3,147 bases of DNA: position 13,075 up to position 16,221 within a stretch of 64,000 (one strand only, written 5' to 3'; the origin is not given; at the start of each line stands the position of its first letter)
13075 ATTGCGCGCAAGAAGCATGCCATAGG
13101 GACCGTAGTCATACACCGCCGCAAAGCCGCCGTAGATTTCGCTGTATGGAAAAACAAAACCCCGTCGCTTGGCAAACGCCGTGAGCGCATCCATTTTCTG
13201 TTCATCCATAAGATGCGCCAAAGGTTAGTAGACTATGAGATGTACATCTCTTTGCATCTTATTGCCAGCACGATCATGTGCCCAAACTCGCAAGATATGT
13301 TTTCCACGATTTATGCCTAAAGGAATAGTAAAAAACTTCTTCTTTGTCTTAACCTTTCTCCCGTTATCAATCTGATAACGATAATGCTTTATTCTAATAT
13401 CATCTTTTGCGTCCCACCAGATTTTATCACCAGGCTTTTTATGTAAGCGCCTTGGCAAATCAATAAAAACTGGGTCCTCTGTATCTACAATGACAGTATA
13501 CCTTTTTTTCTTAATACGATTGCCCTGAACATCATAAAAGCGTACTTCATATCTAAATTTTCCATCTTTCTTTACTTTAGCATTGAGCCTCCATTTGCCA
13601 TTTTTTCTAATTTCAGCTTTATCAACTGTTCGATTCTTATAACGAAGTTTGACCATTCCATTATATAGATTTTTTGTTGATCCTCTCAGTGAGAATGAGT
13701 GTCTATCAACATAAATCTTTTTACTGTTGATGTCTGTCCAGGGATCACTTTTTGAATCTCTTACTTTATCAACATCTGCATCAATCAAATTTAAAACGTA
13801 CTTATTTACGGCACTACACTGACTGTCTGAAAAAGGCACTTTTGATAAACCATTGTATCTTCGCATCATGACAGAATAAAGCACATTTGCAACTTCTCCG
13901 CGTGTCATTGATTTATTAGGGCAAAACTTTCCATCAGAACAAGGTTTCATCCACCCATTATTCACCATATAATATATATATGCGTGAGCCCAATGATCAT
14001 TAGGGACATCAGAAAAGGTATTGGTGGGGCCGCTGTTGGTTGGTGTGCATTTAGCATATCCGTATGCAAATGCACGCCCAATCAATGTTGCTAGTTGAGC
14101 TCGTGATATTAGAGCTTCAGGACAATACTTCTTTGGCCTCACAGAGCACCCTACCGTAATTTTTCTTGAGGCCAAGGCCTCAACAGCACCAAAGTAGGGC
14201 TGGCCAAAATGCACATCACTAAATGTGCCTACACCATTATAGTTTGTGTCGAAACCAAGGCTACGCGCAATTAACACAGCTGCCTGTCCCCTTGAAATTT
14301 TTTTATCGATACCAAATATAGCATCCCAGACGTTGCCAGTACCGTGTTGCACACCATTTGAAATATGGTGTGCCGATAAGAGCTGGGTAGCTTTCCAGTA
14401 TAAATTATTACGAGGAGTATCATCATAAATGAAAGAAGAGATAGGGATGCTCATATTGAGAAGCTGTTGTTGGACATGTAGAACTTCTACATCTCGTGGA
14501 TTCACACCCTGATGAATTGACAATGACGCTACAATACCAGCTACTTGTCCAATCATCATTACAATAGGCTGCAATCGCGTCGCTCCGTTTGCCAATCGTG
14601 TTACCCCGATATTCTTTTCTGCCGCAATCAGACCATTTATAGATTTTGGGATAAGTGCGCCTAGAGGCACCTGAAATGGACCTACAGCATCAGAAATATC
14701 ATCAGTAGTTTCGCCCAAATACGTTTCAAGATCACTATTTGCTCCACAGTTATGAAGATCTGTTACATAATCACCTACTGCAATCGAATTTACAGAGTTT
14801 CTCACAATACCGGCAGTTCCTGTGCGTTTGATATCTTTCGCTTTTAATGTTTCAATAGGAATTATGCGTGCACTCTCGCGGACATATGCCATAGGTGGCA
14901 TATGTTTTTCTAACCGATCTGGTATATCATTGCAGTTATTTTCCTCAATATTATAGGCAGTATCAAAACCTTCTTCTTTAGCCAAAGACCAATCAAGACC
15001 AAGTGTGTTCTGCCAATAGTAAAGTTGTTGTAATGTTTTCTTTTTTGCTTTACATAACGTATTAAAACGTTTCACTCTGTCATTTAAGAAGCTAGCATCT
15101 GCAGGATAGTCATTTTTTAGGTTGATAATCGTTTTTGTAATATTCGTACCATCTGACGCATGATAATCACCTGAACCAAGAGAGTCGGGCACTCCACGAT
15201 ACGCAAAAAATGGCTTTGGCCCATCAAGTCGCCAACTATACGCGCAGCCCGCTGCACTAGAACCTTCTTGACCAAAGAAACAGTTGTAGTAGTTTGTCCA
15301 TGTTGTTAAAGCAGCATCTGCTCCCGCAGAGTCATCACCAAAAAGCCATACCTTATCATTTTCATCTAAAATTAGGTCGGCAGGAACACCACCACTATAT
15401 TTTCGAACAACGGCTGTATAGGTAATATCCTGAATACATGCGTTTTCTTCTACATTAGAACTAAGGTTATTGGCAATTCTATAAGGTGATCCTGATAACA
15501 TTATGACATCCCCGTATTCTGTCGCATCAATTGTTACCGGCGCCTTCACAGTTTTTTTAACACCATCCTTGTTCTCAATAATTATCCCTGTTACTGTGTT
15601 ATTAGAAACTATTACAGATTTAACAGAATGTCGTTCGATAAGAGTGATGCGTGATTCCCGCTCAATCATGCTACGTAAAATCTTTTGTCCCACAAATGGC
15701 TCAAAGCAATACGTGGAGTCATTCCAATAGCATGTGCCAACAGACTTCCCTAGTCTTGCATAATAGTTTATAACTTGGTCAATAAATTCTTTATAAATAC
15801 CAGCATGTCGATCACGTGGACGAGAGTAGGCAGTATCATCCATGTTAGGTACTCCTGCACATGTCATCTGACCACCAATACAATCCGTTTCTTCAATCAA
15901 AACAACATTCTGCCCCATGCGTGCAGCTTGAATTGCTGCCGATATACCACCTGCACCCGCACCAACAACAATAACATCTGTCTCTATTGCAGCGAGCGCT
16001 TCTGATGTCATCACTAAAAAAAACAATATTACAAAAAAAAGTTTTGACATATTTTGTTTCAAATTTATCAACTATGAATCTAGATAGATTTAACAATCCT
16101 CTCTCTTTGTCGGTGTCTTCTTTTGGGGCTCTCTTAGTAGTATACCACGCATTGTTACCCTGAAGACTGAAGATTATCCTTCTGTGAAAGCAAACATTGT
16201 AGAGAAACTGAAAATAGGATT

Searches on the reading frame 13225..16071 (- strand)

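Call 9: search_protein_families(library=pfam, proteins=[window:13225-16071:-])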
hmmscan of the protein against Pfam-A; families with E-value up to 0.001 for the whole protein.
window:13225-16071:- (948 aa): 11 families
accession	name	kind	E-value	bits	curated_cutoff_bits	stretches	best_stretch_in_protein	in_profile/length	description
PF12831.13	FAD_oxidored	-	5.1e-79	266.9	27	1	32-537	1-416/416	FAD dependent oxidoreductase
PF00395.25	SLH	-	1.2e-11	44.8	20.8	1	685-728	1-44/44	S-layer homology domain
PF00890.30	FAD_binding_2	-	4.2e-11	43.1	20.4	1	32-73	1-42/414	FAD binding domain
PF01134.28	GIDA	-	6.6e-10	39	22.1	1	32-173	1-141/391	Glucose inhibited division protein A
PF19077.6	Big_13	-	1.4e-08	35.5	27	1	793-864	31-102/102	Bacterial Ig-like domain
PF03486.20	HI0933_like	-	1.4e-07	31.7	50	1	32-91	2-61/244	HI0933-like protein Rossmann domain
PF07992.20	Pyr_redox_2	-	1.5e-07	31.6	26.1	1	32-106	2-58/291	Pyridine nucleotide-disulphide oxidoreductase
PF13450.12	NAD_binding_8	-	3.1e-07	31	21.9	1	35-75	1-41/68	NAD(P)-binding Rossmann-like domain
PF01266.30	DAO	-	2.6e-05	24.4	27.9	1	32-66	1-35/353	FAD dependent oxidoreductase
PF01946.23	Thi4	-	3.2e-05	23.7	26.2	1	24-73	11-61/235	Thi4 family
PF00070.33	Pyr_redox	-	0.00045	21.1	22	0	33-66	2-35/82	Pyridine nucleotide-disulphide oxidoreductase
